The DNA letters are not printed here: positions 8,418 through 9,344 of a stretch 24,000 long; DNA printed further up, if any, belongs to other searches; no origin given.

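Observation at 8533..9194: Near-consensus iron box directly in front of an uncharacterised PPOX/FDOR-type flavoprotein gene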

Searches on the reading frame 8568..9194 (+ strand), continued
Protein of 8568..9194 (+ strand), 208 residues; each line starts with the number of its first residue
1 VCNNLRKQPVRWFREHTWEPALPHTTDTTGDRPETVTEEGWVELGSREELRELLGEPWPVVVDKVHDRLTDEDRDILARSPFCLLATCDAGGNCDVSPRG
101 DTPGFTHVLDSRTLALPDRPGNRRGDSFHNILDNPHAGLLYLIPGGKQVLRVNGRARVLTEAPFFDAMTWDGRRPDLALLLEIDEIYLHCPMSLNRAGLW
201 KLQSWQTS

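Call 43: find_homologous_proteins(query=A2, max_evalue=1e-10)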
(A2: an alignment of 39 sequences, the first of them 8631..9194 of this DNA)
Query A2 (39 sequences) (187 aa, profile of the alignment): 7617 proteins with E <= 1e-10 among 8000 candidates; the best 120 are listed.
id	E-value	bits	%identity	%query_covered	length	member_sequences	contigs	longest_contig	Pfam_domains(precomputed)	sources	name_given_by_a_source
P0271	1.2e-106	373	-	-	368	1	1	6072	PF01243.28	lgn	-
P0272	1.1e-86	307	49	86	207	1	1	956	PF01243.28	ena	-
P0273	1.3e-86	307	49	86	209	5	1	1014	PF01243.28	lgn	-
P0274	1.8e-86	307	48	87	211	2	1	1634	PF01243.28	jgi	jgi:hypothetical protein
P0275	3.5e-86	306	52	84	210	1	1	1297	PF01243.28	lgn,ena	-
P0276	4.0e-86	305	47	92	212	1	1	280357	PF01243.28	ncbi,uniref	ncbi:pyridoxamine 5'-phosphate oxidase family protein [Brevibacillus sp. GCM10020057]|uniref:pyridox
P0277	5.4e-86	305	49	87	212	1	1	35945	PF01243.28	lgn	-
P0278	6.0e-86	305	46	87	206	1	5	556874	PF01243.28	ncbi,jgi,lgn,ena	-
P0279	6.1e-86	305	49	83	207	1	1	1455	PF01243.28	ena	-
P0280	6.9e-86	305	45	92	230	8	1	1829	PF01243.28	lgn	-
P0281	1.2e-85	304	48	86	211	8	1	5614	PF01243.28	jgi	jgi:uncharacterized protein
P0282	1.4e-85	304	49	83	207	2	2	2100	PF01243.28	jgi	jgi:PPOX class probable FMN-dependent enzyme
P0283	1.6e-85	304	52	87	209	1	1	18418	PF01243.28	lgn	-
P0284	1.8e-85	303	43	86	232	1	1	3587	PF01243.28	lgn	-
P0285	2.3e-85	303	49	86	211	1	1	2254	PF01243.28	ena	-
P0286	2.6e-85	303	46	86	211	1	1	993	PF01243.28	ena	-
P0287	2.9e-85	303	48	86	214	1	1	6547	PF01243.28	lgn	-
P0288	3.0e-85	303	49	86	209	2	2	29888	PF01243.28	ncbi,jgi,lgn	jgi:PPOX class probable FMN-dependent enzyme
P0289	3.9e-85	302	47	86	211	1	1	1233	PF01243.28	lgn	-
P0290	4.0e-85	302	47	84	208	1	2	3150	PF01243.28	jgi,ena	jgi:PPOX class probable FMN-dependent enzyme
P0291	4.0e-85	302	51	87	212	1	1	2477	PF01243.28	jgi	jgi:PPOX class probable FMN-dependent enzyme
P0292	4.3e-85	302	47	84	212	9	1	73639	PF01243.28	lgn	-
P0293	4.8e-85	302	48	87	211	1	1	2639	PF01243.28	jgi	jgi:PPOX class probable FMN-dependent enzyme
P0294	4.9e-85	302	51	87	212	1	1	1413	PF01243.28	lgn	-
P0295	6.0e-85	302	49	84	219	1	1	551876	PF01243.28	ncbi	-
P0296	6.3e-85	302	50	86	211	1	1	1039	PF01243.28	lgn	-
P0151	6.3e-85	302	45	87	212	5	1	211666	PF01243.28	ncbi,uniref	ncbi:pyridoxamine 5'-phosphate oxidase family protein [Neobacillus sp. NPDC058068]|uniref:pyridoxami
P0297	6.3e-85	302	49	86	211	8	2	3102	PF01243.28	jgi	jgi:PPOX class probable FMN-dependent enzyme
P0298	7.2e-85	301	48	86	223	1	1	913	PF01243.28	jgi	jgi:uncharacterized protein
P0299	7.4e-85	301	48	86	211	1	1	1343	PF01243.28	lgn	-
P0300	7.5e-85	301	52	82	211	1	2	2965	PF01243.28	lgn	-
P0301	7.7e-85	301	47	84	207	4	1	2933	PF01243.28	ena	-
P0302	8.3e-85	301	42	87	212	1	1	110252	PF01243.28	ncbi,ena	-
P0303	8.9e-85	301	50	84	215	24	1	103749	PF01243.28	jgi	jgi:uncharacterized protein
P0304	9.1e-85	301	53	84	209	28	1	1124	PF01243.28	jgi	jgi:PPOX class probable FMN-dependent enzyme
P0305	9.4e-85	301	49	87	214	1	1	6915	PF01243.28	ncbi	ncbi:MAG: pyridoxamine 5'-phosphate oxidase family protein [Thermomicrobiales bacterium]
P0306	1.1e-84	301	45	91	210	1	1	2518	PF01243.28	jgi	jgi:PPOX class probable FMN-dependent enzyme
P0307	1.1e-84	301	47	84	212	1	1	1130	PF01243.28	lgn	-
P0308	1.1e-84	301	52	86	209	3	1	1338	PF01243.28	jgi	jgi:hypothetical protein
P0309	1.2e-84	301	48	87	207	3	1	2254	PF01243.28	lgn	-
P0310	1.2e-84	301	49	84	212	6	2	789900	PF01243.28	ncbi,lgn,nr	ncbi:PPOX class probable FMN-dependent enzyme [Planomicrobium sp. HSC-17F08]|nr:PPOX class probable 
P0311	1.2e-84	301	50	87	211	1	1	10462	PF01243.28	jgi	jgi:uncharacterized protein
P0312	1.2e-84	301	45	87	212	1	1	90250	PF01243.28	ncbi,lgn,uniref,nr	ncbi:hypothetical protein EV207_11596 [Scopulibacillus darangshiensis]|uniref:Pyridoxamine 5'-phosph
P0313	1.3e-84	301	49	86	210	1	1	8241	PF01243.28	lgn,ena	-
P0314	1.4e-84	300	49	86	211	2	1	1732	PF01243.28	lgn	-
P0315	1.4e-84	300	49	87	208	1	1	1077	PF01243.28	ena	-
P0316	1.4e-84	300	46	87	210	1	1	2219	PF01243.28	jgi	jgi:PPOX class probable FMN-dependent enzyme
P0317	1.6e-84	300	49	86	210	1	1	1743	PF01243.28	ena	-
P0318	1.7e-84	300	49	87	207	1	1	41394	PF01243.28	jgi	jgi:PPOX class probable FMN-dependent enzyme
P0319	1.7e-84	300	45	88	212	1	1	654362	PF01243.28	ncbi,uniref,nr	ncbi:pyridoxamine 5'-phosphate oxidase family protein [Tumebacillus sp. ITR2]|uniref:Pyridoxamine 5'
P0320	1.8e-84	300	45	86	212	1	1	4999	PF01243.28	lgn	-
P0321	1.8e-84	300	48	86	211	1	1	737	PF01243.28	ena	-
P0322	1.9e-84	300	45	87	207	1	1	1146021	PF01243.28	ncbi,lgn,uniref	ncbi:pyridoxamine 5'-phosphate oxidase family protein [Halobacillus trueperi]|uniref:pyridoxamine 5'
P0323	2.0e-84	300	47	86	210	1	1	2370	PF01243.28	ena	-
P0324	2.2e-84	300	49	86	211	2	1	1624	PF01243.28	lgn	-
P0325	2.5e-84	300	46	96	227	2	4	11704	PF01243.28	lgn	-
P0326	2.6e-84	300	52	87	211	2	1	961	PF01243.28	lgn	-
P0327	2.9e-84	299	41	87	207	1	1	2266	PF01243.28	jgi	-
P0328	2.9e-84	299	50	86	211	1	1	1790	PF01243.28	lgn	-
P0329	3.1e-84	299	49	87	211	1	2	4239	PF01243.28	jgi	jgi:uncharacterized protein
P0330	3.1e-84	299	47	86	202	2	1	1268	PF01243.28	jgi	jgi:hypothetical protein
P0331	3.4e-84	299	47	86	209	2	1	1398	PF01243.28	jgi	jgi:PPOX class probable FMN-dependent enzyme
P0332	3.5e-84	299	43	87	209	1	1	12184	PF01243.28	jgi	jgi:uncharacterized protein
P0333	3.6e-84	299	48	87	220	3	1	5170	PF01243.28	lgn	-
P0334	3.7e-84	299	48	84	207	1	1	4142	PF01243.28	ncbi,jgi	jgi:PPOX class probable FMN-dependent enzyme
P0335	3.7e-84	299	47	87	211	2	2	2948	PF01243.28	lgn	-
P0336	3.8e-84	299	49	87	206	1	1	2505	PF01243.28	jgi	jgi:PPOX class probable FMN-dependent enzyme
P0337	3.8e-84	299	-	-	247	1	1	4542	PF01243.28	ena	-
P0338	4.0e-84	299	49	86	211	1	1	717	PF01243.28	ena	-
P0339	4.0e-84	299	54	84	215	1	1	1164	PF01243.28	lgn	-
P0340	4.4e-84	299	46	87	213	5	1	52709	PF01243.28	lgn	-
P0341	4.5e-84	299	46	86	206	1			PF01243.28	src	-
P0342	4.6e-84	299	45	92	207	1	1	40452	PF01243.28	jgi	jgi:hypothetical protein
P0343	4.8e-84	299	44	87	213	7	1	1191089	PF01243.28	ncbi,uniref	ncbi:pyridoxamine 5'-phosphate oxidase family protein [Halobacillus sp. KGW1]|uniref:pyridoxamine 5'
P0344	4.8e-84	299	49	86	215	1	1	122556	PF01243.28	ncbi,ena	-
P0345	4.9e-84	299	47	87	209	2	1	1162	PF01243.28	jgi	jgi:uncharacterized protein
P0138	5.1e-84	299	46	87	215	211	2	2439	PF01243.28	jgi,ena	-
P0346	5.4e-84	299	47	86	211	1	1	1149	PF01243.28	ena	-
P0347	5.4e-84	299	48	86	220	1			PF01243.28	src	-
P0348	5.4e-84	299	48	84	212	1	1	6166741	PF01243.28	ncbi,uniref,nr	ncbi:pyridoxamine 5'-phosphate oxidase family protein [Brevibacillus choshinensis]|uniref:Pyridoxami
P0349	5.5e-84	299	48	86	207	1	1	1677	PF01243.28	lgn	-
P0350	5.7e-84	298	50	86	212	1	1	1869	PF01243.28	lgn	-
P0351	5.8e-84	298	49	86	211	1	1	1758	PF01243.28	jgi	jgi:PPOX class probable FMN-dependent enzyme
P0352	6.2e-84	298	48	86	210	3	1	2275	PF01243.28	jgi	jgi:PPOX class probable FMN-dependent enzyme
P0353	6.3e-84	298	51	86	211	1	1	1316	PF01243.28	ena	-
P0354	6.3e-84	298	46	87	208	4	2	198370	PF01243.28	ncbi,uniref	ncbi:pyridoxamine 5'-phosphate oxidase family protein [Halalkalibacter oceani]|uniref:pyridoxamine 5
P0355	6.4e-84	298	43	86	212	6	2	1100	PF01243.28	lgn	-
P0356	7.2e-84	298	48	87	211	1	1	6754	PF01243.28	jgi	jgi:PPOX class probable FMN-dependent enzyme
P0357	7.2e-84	298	48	87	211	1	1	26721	PF01243.28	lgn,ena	-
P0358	7.3e-84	298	46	84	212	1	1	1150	PF01243.28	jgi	-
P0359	7.7e-84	298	47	86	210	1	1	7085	PF01243.28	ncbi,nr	ncbi:MAG TPA: pyridoxamine 5'-phosphate oxidase family protein [Candidatus Binatia bacterium]|nr:pyr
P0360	7.8e-84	298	47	86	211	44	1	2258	PF01243.28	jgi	-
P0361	8.1e-84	298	45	86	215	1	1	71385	PF01243.28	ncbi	-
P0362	8.3e-84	298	47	84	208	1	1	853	PF01243.28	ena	-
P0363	8.4e-84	298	49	86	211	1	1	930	PF01243.28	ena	-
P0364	8.4e-84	298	48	87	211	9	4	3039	PF01243.28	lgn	-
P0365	8.5e-84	298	46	86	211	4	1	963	PF01243.28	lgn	-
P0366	8.6e-84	298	48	87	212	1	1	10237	PF01243.28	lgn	-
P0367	8.8e-84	298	50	86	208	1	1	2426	PF01243.28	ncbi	-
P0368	8.8e-84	298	46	84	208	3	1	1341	PF01243.28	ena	-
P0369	9.9e-84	298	47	84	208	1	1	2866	PF01243.28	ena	-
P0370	1.0e-83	298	45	87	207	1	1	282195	PF01243.28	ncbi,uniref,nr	ncbi:pyridoxamine 5'-phosphate oxidase family protein [Halobacillus faecis]|uniref:Phosphohydrolase 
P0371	1.0e-83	298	43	87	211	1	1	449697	PF01243.28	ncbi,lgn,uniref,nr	ncbi:hypothetical protein PAESOLCIP111_00888 [Paenibacillus solanacearum]|uniref:Pyridoxamine 5'-pho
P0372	1.0e-83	298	47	86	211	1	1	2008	PF01243.28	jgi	jgi:PPOX class probable FMN-dependent enzyme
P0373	1.0e-83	298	48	87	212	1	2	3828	PF01243.28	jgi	jgi:uncharacterized protein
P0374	1.0e-83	298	47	87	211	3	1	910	PF01243.28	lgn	-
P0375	1.0e-83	298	50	86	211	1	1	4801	PF01243.28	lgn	-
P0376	1.1e-83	298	46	87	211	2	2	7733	PF01243.28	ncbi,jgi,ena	-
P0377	1.1e-83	298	45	86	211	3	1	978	PF01243.28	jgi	jgi:PPOX class probable FMN-dependent enzyme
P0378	1.2e-83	297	48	87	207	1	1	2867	PF01243.28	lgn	-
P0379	1.2e-83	297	45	86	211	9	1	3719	PF01243.28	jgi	-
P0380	1.2e-83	297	47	88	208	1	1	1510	PF01243.28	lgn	-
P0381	1.2e-83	297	49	84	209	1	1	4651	PF01243.28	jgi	jgi:PPOX class probable FMN-dependent enzyme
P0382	1.2e-83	297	45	88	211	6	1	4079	PF01243.28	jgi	jgi:uncharacterized protein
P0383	1.2e-83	297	48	84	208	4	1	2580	PF01243.28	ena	-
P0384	1.2e-83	297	50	84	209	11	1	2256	PF01243.28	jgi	-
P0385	1.3e-83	297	46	84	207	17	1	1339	PF01243.28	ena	-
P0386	1.3e-83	297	46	86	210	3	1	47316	PF01243.28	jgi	jgi:hypothetical protein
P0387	1.3e-83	297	52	84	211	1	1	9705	PF01243.28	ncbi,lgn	-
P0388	1.4e-83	297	49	86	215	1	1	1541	PF01243.28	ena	-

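Call 44: find_encoding_contigs(protein=P0348, flank=5000, max_places=1)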
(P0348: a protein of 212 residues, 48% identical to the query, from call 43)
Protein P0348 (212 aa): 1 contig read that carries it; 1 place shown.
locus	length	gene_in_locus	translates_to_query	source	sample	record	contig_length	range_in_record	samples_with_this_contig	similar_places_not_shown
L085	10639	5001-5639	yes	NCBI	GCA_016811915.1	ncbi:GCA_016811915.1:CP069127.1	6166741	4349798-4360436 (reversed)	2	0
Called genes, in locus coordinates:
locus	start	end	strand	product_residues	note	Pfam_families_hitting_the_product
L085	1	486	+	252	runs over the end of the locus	PF00106:adh_short, PF08659:KR, PF13561:adh_short_C2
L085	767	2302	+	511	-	PF03323:GerA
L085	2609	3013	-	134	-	PF06803:DUF1232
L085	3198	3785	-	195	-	PF04239:DUF421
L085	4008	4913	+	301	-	PF00392:GntR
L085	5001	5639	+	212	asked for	PF01243:PNPOx_N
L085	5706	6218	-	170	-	-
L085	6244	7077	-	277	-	-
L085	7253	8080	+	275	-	PF00248:Aldo_ket_red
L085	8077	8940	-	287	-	PF14398:ATPgrasp_YheCD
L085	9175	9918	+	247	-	PF09339:HTH_IclR, PF01614:IclR_C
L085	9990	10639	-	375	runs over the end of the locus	-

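Call 45: find_encoding_contigs(protein=P0322, flank=5000, max_places=1)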
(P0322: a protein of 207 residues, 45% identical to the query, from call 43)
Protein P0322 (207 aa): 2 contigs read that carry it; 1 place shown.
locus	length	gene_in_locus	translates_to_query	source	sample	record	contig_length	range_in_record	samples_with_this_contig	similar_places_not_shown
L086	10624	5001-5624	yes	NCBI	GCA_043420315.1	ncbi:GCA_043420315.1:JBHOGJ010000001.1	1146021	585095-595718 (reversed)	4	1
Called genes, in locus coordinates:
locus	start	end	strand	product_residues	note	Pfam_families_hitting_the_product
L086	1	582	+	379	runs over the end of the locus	PF01098:FTSW_RODA_SPOVE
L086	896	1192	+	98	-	-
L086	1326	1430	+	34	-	-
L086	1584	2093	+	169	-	PF00583:Acetyltransf_1 (weak), PF13673:Acetyltransf_10 (weak), PF13508:Acetyltransf_7 (weak), PF08445:FR47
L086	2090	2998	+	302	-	PF13527:Acetyltransf_9 (faint), PF13302:Acetyltransf_3 (weak), PF00583:Acetyltransf_1, PF13673:Acetyltransf_10, PF13508:Acetyltransf_7, PF08445:FR47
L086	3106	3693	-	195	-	PF07070:Spo0M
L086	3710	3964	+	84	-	-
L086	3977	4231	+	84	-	-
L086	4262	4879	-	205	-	PF01184:Gpr1_Fun34_YaaH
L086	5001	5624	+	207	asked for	PF01243:PNPOx_N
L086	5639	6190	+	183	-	PF13302:Acetyltransf_3, PF13420:Acetyltransf_4, PF00583:Acetyltransf_1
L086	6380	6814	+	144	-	-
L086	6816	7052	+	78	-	-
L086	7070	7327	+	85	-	-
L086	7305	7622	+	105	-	-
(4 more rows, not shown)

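Call 46: find_encoding_contigs(protein=P0278, flank=5000, max_places=1)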
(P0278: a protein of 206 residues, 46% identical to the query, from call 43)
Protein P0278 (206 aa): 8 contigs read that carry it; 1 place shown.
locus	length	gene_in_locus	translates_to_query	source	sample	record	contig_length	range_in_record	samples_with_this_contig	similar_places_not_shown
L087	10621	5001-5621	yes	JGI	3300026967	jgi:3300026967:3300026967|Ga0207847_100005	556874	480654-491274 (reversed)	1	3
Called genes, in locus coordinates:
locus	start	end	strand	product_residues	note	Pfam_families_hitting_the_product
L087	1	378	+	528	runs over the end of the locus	PF00149:Metallophos, PF02872:5_nucleotid_C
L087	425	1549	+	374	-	PF14907:NTP_transf_5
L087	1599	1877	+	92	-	-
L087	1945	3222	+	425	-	PF00587:tRNA-synt_2b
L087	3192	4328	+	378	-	PF13529:Peptidase_C39_2 (faint), PF14399:BtrH_N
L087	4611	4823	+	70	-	-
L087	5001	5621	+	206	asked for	PF01243:PNPOx_N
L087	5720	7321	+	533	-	PF00117:GATase, PF07722:Peptidase_C26, PF02540:NAD_synthase (weak), PF03054:tRNA_Me_trans (faint), PF00958:GMP_synt_C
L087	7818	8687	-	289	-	PF02311:AraC_binding, PF07883:Cupin_2 (weak), PF00165:HTH_AraC (weak), PF12833:HTH_18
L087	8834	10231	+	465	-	PF00884:Sulfatase, PF01663:Phosphodiest (weak), PF02995:DUF229, PF16347:SGSH_C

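Call 47: find_encoding_contigs(protein=P0295, flank=5000, max_places=1)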
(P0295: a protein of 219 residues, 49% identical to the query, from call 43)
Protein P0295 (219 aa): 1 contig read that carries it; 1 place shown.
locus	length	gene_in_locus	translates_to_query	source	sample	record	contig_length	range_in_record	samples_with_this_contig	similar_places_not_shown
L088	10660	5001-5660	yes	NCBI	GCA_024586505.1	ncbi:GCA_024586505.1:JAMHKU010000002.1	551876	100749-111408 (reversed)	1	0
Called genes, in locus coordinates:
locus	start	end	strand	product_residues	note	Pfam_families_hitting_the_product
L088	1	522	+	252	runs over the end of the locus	PF00106:adh_short, PF08659:KR, PF13561:adh_short_C2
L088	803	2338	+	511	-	PF03323:GerA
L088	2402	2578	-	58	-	-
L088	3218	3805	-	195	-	PF04239:DUF421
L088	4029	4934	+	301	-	PF00392:GntR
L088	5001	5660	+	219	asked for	PF01243:PNPOx_N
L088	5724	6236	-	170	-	-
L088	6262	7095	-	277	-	-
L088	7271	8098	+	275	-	PF00248:Aldo_ket_red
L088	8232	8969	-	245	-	PF14398:ATPgrasp_YheCD, PF14397:ATPgrasp_ST (faint), PF03133:TTL (faint)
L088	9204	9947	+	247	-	PF09339:HTH_IclR, PF01614:IclR_C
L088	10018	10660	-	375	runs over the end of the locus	-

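Call 48: find_encoding_contigs(protein=P0111, flank=8000, max_places=1)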
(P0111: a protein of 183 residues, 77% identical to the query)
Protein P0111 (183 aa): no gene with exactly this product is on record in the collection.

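Call 49: find_encoding_contigs(protein=P0094, flank=6000, max_places=1)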
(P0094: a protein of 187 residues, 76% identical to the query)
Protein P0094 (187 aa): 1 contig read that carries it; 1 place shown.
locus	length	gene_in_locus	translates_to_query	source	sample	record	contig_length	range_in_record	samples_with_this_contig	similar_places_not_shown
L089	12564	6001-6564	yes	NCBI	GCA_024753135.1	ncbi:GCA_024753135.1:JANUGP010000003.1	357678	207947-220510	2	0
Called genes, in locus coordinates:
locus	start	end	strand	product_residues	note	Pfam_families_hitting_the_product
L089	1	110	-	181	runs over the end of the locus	PF21805:Imm5_like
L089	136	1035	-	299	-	PF13527:Acetyltransf_9 (weak), PF00583:Acetyltransf_1, PF13673:Acetyltransf_10 (weak), PF13508:Acetyltransf_7 (weak)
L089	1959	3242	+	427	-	PF00583:Acetyltransf_1, PF13508:Acetyltransf_7 (weak), PF00004:AAA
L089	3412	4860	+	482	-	PF04616:Glyco_hydro_43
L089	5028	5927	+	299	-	PF01370:Epimerase (faint), PF05368:NmrA, PF13460:NAD_binding_10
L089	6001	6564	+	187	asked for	PF01243:PNPOx_N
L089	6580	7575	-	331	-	PF13404:HTH_AsnC-type, PF22482:AsnC_trans_reg_3 (faint), PF13412:HTH_24, PF13404:HTH_AsnC-type, PF01037:AsnC_trans_reg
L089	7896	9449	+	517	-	PF00083:Sugar_tr, PF07690:MFS_1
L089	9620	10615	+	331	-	PF03976:PPK2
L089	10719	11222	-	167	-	PF01814:Hemerythrin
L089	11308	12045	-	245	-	PF00106:adh_short, PF08659:KR (weak), PF13561:adh_short_C2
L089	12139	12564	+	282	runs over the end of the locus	PF00126:HTH_1, PF03466:LysR_substrate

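Call 50: find_encoding_contigs(protein=P0045, flank=6000, max_places=1)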
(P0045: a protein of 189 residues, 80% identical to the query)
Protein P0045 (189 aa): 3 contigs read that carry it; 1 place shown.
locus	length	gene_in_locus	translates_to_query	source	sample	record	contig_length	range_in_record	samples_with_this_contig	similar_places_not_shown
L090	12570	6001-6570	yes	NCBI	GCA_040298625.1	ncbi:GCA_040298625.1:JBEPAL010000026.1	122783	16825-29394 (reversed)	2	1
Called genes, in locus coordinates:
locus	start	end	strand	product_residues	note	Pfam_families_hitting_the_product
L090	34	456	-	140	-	PF19466:DUF6003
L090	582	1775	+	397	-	PF02771:Acyl-CoA_dh_N, PF02770:Acyl-CoA_dh_M, PF00441:Acyl-CoA_dh_1, PF08028:Acyl-CoA_dh_2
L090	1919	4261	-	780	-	PF13515:FUSC_2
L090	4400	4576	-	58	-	-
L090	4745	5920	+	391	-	PF20903:SPL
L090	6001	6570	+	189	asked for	PF01243:PNPOx_N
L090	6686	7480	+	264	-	PF00106:adh_short, PF08659:KR (weak), PF13561:adh_short_C2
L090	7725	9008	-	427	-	-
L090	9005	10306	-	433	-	PF00535:Glycos_transf_2, PF04138:GtrA_DPMS_TM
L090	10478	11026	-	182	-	-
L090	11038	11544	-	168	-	PF04542:Sigma70_r2, PF08281:Sigma70_r4_2, PF04545:Sigma70_r4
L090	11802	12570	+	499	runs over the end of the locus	PF00083:Sugar_tr, PF07690:MFS_1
